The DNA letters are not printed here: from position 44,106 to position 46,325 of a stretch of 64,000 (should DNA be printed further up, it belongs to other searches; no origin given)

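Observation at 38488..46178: Three paralogous large cytoplasmic proteins (857, 643 and 640 aa) of unassigned family, tandemly arranged around ogl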

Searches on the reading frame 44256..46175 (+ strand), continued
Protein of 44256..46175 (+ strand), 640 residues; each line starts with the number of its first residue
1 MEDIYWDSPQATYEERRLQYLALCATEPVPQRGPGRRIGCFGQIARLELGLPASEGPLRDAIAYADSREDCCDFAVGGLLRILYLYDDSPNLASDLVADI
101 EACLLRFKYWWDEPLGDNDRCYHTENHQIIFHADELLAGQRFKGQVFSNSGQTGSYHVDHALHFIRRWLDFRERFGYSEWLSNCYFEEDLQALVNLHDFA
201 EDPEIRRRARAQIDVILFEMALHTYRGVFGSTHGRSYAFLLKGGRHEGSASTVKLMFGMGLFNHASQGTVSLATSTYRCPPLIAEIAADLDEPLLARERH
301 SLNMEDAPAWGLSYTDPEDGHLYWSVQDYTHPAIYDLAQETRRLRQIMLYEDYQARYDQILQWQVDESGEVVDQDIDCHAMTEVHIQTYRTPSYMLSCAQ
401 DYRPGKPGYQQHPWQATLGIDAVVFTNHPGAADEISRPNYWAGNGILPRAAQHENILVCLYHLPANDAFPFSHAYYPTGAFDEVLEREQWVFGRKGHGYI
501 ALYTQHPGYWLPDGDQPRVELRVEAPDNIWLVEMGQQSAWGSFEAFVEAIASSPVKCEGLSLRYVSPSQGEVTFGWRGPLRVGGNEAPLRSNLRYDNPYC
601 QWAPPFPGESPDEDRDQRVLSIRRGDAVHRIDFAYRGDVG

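Call 44: search_protein_families(library=pfam, proteins=[L054:191-1627:+, L054:1958-3148:+, L054:3167-4642:+, L054:4654-5778:+, L054:5802-7745:+, L054:7764-9911:+, L054:9932-11857:+, L054:11879-13027:+, L054:13109-17164:-, L054:17518-20634:+], max_evalue=0.001)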
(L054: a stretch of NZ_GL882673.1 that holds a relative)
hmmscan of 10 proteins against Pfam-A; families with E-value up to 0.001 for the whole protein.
L054:191-1627:+ (479 aa): 5 families
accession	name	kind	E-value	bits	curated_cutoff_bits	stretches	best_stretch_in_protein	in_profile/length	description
PF02518.31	HATPase_c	-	2.3e-24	86.4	26.4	1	373-478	2-108/111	Histidine kinase-, DNA gyrase B-, and HSP90-like ATPase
PF00512.31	HisKA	-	1.5e-16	60.6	26.9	1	257-325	1-66/66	His Kinase A (phospho-acceptor) domain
PF00672.30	HAMP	-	4.6e-11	43.3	25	1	73-121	4-52/53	HAMP domain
PF00989.32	PAS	-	6.7e-10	39.4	22.6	1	137-207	2-74/113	PAS fold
PF13426.13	PAS_9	-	0.00021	22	27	1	148-250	3-103/103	PAS domain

L054:1958-3148:+ (397 aa): 5 families
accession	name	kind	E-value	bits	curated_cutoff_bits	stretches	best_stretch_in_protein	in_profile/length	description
PF03663.20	Glyco_hydro_76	-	1.2e-40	140.6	25.9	1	71-304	32-262/366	Glycosyl hydrolase family 76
PF07470.19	Glyco_hydro_88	-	1.2e-08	34.8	26.6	0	153-249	38-122/352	Glycosyl Hydrolase Family 88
PF07944.18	Beta-AFase-like_GH127_cat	-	7.6e-06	25.6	24.9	0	240-344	153-251/376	Beta-L-arabinofuranosidase, GH127 catalytic domain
PF07221.17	GlcNAc_2-epim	-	3.6e-05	23.6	23.4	0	156-300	33-178/347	N-acylglucosamine 2-epimerase (GlcNAc 2-epimerase)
PF06662.19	C5-epim_C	-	0.00044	20.3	23.3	0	153-177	38-62/188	D-glucuronyl C5-epimerase C-terminus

L054:3167-4642:+ (492 aa): 1 family
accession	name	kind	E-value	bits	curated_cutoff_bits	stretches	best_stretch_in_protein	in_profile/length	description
PF06824.17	Glyco_hydro_125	-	7.2e-178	592.1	23.4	1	79-477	2-414/414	Metal-independent alpha-mannosidase (GH125)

L054:4654-5778:+ (375 aa): 1 family
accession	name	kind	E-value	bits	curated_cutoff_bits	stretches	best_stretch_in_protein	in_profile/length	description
PF07470.19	Glyco_hydro_88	-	1.8e-59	202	26.6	1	59-369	23-345/352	Glycosyl Hydrolase Family 88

L054:5802-7745:+ (648 aa): 3 families
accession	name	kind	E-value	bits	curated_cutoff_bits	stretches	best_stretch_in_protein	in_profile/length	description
PF10566.15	Glyco_hydro_97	-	1e-102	343.7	32.5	1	291-549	1-275/275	Glycoside hydrolase 97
PF14508.12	GH97_N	-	7.4e-58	196.2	25.3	1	28-286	1-229/229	Glycosyl-hydrolase 97 N-terminal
PF14509.12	GH97_C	-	2.7e-34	117.7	25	1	551-647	1-96/97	Glycosyl-hydrolase 97 C-terminal, oligomerisation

L054:7764-9911:+ (716 aa): 3 families
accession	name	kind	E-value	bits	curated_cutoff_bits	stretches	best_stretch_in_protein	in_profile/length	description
PF07488.18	Glyco_hydro_67M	-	9.9e-143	475.5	23.5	1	150-469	2-326/326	Glycosyl hydrolase family 67 middle domain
PF07477.17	Glyco_hydro_67C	-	1.5e-89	299.8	27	1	470-691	1-221/223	Glycosyl hydrolase family 67 C-terminus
PF03648.19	Glyco_hydro_67N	-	1.3e-25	90.4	24.3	1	26-146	1-120/120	Glycosyl hydrolase family 67 N-terminus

L054:9932-11857:+ (642 aa): 0 families

L054:11879-13027:+ (383 aa): 1 family
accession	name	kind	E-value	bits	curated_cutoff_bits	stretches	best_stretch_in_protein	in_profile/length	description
PF07690.21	MFS_1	-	3.5e-15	56.2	33.4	2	14-290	5-287/347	Major Facilitator Superfamily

L054:13109-17164:- (1351 aa): 7 families
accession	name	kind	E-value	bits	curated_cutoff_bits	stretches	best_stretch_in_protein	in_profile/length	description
PF07494.17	Reg_prop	-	3.9e-30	100.5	20.4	2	42-63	1-22/24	Two component regulator propeller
PF00072.30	Response_reg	-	3.3e-26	92.1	30.2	1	1094-1203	1-110/111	Response regulator receiver domain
PF12833.13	HTH_18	-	1.3e-21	77.1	33.6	1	1261-1340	1-80/80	Helix-turn-helix domain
PF02518.31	HATPase_c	-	2.5e-20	73.4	26.4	1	937-1046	6-109/111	Histidine kinase-, DNA gyrase B-, and HSP90-like ATPase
PF07495.19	Y_Y_Y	-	1.7e-13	50.7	26.6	1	703-767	1-65/65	Y_Y_Y domain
PF00165.29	HTH_AraC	-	4e-13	49.6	26.6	1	1300-1339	1-42/42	Bacterial regulatory helix-turn-helix proteins, AraC family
PF00512.31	HisKA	-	2.8e-10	40.5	26.9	1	822-887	2-66/66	His Kinase A (phospho-acceptor) domain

L054:17518-20634:+ (1039 aa): 4 families
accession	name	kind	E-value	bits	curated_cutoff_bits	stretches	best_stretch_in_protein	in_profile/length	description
PF13715.12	CarbopepD_reg_2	-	1.1e-18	67.4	32.2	1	38-117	1-88/88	CarboxypepD_reg-like domain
PF07715.20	Plug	-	1.6e-17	64.4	23.9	1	125-234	2-107/107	TonB-dependent Receptor Plug Domain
PF00593.30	TonB_dep_Rec_b-barrel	-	7.2e-12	46.3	27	1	434-999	31-436/436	TonB dependent receptor-like, beta-barrel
PF13620.12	CarboxypepD_reg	-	2e-09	38.1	32.3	1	38-97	2-68/82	Carboxypeptidase regulatory-like domain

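Call 50: search_protein_families(library=pfam, proteins=[L039:9899-12919:+, L039:6810-7892:+, L034:4954-6513:+, L034:6593-8074:+, L034:8109-9596:+, L034:11912-14008:+, L034:14052-15287:+, L034:15345-18041:+, L049:8600-9841:+, L049:11874-13736:+], max_evalue=0.001)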
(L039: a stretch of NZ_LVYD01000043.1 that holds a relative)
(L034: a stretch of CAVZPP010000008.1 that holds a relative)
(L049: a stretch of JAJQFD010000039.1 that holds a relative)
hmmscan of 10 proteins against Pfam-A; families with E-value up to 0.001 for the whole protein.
L039:9899-12919:+ (1007 aa): 1 family
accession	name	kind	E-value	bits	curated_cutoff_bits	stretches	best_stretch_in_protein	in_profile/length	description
PF07470.19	Glyco_hydro_88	-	2.8e-54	184.9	26.6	1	694-1002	24-346/352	Glycosyl Hydrolase Family 88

L039:6810-7892:+ (361 aa): 1 family
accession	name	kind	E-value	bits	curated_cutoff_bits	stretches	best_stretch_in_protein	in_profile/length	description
PF02836.23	Glyco_hydro_2_C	-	3.4e-05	23.6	21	1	191-290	126-217/302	Glycosyl hydrolases family 2, TIM barrel domain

L034:4954-6513:+ (520 aa): 4 families
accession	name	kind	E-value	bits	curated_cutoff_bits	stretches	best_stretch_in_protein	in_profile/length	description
PF00884.28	Sulfatase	-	1.8e-54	185.6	25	1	28-399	1-300/301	Sulfatase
PF16347.10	SGSH_C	-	2.9e-23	83.1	29.3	1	349-485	1-149/154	N-sulphoglucosamine sulphohydrolase, C-terminal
PF02995.22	DUF229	-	1.2e-06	28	25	1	301-363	298-359/496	Protein of unknown function (DUF229)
PF01663.27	Phosphodiest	-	4.2e-05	23.7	23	0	315-353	190-228/342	Type I phosphodiesterase / nucleotide pyrophosphatase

L034:6593-8074:+ (494 aa): 3 families
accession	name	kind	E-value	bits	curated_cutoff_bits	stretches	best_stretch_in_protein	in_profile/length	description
PF09423.15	PhoD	-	1.6e-20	73.9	27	1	193-420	2-270/343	PhoD-like phosphatase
PF00149.33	Metallophos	-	0.00023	22.1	21.5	1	218-387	29-162/191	Calcineurin-like phosphoesterase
PF25059.1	FN3_DSCAM-DSCAML_C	-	0.00048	20.8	39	0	118-164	25-65/89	DSCAM/DSCAML C-terminal Fn3-like domain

L034:8109-9596:+ (496 aa): 2 families
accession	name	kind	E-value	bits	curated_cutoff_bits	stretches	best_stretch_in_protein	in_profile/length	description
PF00295.23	Glyco_hydro_28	-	1.5e-21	77.3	22.9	1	207-406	41-240/324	Glycosyl hydrolases family 28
PF13229.12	Beta_helix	-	6e-06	26.4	25.9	1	262-421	20-145/158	Right handed beta helix region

L034:11912-14008:+ (699 aa): 1 family
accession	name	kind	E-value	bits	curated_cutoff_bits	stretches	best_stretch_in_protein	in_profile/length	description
PF15979.11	Glyco_hydro_115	-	1.1e-42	147.2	27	1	162-498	3-328/335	Glycosyl hydrolase family 115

L034:14052-15287:+ (412 aa): 2 families
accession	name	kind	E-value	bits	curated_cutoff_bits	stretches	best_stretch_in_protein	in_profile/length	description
PF14583.12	Pectate_lyase22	-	1.5e-13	50.7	30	1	190-403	165-384/386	Oligogalacturonate lyase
PF07676.18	PD40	-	1.8e-11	44.1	20.9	0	84-106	15-38/38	WD40-like Beta Propeller Repeat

L034:15345-18041:+ (899 aa): 3 families
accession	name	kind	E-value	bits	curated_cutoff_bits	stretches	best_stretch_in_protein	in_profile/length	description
PF00295.23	Glyco_hydro_28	-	1.9e-10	40.8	22.9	1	236-433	51-247/324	Glycosyl hydrolases family 28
PF12708.12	Pect-lyase_RHGA_epim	-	5.9e-06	26.7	27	1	152-213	2-63/213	Rhamnogalacturonase A/epimerase, pectate lyase-like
PF18962.6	Por_Secre_tail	-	6e-06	26.9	27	1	820-894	2-73/75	Secretion system C-terminal sorting domain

L049:8600-9841:+ (414 aa): 2 families
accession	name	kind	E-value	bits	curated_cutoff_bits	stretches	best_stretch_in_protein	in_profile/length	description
PF05448.18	AXE1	-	6.6e-45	153.7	21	1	126-410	14-304/321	Acetyl xylan esterase (AXE1)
PF01738.24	DLH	-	0.00028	21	21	1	266-320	76-130/217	Dienelactone hydrolase family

L049:11874-13736:+ (621 aa): 2 families
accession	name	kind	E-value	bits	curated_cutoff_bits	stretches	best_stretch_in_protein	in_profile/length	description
PF12831.13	FAD_oxidored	-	1.7e-86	291.6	27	1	25-540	1-416/416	FAD dependent oxidoreductase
PF03486.20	HI0933_like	-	0.00021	21.3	50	1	25-83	2-62/244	HI0933-like protein Rossmann domain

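Call 64: search_protein_families(library=ncbifam, proteins=[L054:4654-5778:+, L054:5802-7745:+], max_evalue=0.00001)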
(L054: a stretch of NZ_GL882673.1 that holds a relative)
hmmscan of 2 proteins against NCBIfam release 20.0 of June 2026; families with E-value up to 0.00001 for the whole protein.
L054:4654-5778:+ (375 aa): 1 family
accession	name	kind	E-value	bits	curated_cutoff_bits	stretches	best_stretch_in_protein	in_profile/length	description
NF051900.1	BetGalacBglBAgro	equivalog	5.7e-32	111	420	1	71-372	27-329/333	beta-galactosidase BglB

L054:5802-7745:+ (648 aa): 1 family
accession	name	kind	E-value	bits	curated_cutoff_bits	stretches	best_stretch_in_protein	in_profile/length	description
NF053844.1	RetAlphGalacBctrd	equivalog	6.4e-200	665.6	800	1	9-647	6-661/662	retaining alpha-galactosidase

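Call 81: fold_search(model_id=the predicted structure, library=pdb)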
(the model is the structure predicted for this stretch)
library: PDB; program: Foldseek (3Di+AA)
matches with E <= 10: 595; with E <= 0.001: 12
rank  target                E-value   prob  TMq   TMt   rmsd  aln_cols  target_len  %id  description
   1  6hzn_A                4.6e-06  0.99  0.21  0.19  20.3       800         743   11  Crystal structure of human dermatan sulfate epimerase 1 (released 2020-01-22)
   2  8khw                  3.0e-05  0.99  0.22  0.23  19.9       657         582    9  The crystal structure of glycosaminoglycan lyase GAGase VII (released 2024-09-04)
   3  3a0o_B                3.8e-05  0.98  0.22  0.20  18.8       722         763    9  Crystal structure of alginate lyase from Agrobacterium tumefaciens C58 (released 2010-03-31)
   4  2x03_A                1.0e-04  0.96  0.22  0.20  18.8       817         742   11  The X-ray structure of the Streptomyces coelicolor A3 Chondroitin AC Lyase Y253A mutant (released 2010-08-18)
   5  9o3q                  1.1e-04  0.99  0.27  0.29  14.0       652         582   10  Apo-structure of a chondroitinase (released 2025-06-11)
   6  2brv                  1.6e-04  0.72  0.17  0.16  23.3       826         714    8  Crystal structure of Streptococcus Pneumoniae Hyaluronate Lyase from 70percent saturated malonate. (released 2006-04-05)
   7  3afl_A                1.7e-04  0.94  0.22  0.20  19.4       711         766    9  Crystal structure of exotype alginate lyase Atu3025 H531A complexed with alginate trisaccharide (released 2010-04-28)
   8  7eip                  2.5e-04  0.80  0.19  0.15  21.7       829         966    9  Crystal structure of ligand-free chondroitin ABC lyase I (released 2021-08-25)
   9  6jp4_A                2.7e-04  0.87  0.22  0.20  21.0       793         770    8  Crystal structure of the catalytic domain of a multi-domain alginate lyase Dp0100 from thermophilic bacterium Defluvii (released 2019-10-30)
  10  5jmf                  2.9e-04  0.96  0.25  0.25  17.6       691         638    9  Heparinase III-BT4657 gene product (released 2016-05-25)
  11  3a0o_A                3.5e-04  0.92  0.22  0.20  19.9       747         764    9  Crystal structure of alginate lyase from Agrobacterium tumefaciens C58 (released 2010-03-31)
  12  1ojp_A                6.3e-04  0.98  0.34  0.31  18.7       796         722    9  SPECIFICITY AND MECHANISM OF STREPTOCOCCUS PNEUMONIAE HYALURONATE LYASE: COMPLEX WITH 6-SULPHATED CHONDROITIN DISACCHA (released 2003-10-30)
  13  9qk2_B                4.1e-03  0.96  0.21  0.22  15.6       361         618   11  Structure of the Complement classical and lectin pathway C3 convertase in complex with substrate C3 (released 2025-12-24)
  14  6ex6_A                1.6e-02  0.14  0.14  0.15  22.6       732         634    9  The GH127, Beta-arabinofuranosidase, BT3674 (released 2018-11-21)
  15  3bup                  6.1e-02  0.20  0.10  0.07  15.1       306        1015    8  Golgi alpha-mannosidase II D341N acid-base catalyst mutant with bound mannose (released 2008-07-01)
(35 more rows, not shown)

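Call 87: search_protein_representatives(alignment_id=A3)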
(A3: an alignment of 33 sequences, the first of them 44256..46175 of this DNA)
Query: 33 sequences, 845 profile positions. Proteins with E-value up to 0.001 (for the whole library): 4712; up to 1e-10: 2511; up to 1e-30: 1236. The best 150 are listed.
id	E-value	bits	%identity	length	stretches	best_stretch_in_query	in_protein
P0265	0.0e+00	1218.0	-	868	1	1-838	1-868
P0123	0.0e+00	1181.4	-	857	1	1-843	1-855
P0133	0.0e+00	1102.4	-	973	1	3-843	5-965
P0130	0.0e+00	1049.2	-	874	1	1-842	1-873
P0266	0.0e+00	1044.5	-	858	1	1-841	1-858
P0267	0.0e+00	1019.6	-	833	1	1-844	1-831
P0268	3.6e-297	1004.4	-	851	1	1-840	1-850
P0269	1.6e-295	998.9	-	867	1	1-840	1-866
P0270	3.7e-295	997.7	-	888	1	4-842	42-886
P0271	6.1e-293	990.4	-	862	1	1-842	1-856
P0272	3.2e-291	984.7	-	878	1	4-843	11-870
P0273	5.1e-291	984.1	-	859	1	1-841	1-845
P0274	1.5e-287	972.6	-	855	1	1-842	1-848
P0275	9.1e-287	970.0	-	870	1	1-832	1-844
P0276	1.9e-285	965.6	-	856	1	1-841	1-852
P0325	1.8e-209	714.3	-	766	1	183-841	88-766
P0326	4.5e-208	709.7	-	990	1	291-842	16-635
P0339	1.0e-196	672.1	-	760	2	297-840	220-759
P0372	4.9e-163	560.7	-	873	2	293-842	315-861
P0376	4.1e-159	547.7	-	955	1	5-842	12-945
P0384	3.6e-156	538.0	-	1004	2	294-841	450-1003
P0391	1.3e-152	526.2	-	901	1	60-834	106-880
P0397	1.2e-150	519.7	-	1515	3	74-782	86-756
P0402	1.3e-147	509.6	-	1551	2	96-764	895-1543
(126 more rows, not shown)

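Call 89: search_protein_families(library=pfam, proteins=[P0326, P0384, P0372, P0397, P0402, P0339, P0376, P0325, P0391], max_evalue=0.001)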
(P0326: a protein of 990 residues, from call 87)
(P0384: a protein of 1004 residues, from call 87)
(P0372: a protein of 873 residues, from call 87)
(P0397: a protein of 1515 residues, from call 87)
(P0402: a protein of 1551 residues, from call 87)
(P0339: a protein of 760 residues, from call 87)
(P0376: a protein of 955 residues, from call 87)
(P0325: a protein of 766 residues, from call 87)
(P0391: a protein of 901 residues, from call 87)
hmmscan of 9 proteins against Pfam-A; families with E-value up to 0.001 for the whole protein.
P0326 (990 aa): 1 family
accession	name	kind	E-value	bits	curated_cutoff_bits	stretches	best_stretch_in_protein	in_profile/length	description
PF07470.19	Glyco_hydro_88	-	1.4e-56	192.5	26.6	1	675-985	22-346/352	Glycosyl Hydrolase Family 88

P0384 (1004 aa): 0 families

P0372 (873 aa): 1 family
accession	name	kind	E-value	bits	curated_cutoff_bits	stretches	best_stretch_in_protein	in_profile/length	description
PF21557.3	RhaB_D2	-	0.00029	21.2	27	1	122-258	28-137/172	Alpha-L-rhamnosidase, domain D2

P0397 (1515 aa): 0 families

P0402 (1551 aa): 0 families

P0339 (760 aa): 0 families

P0376 (955 aa): 0 families

P0325 (766 aa): 0 families

P0391 (901 aa): 0 families
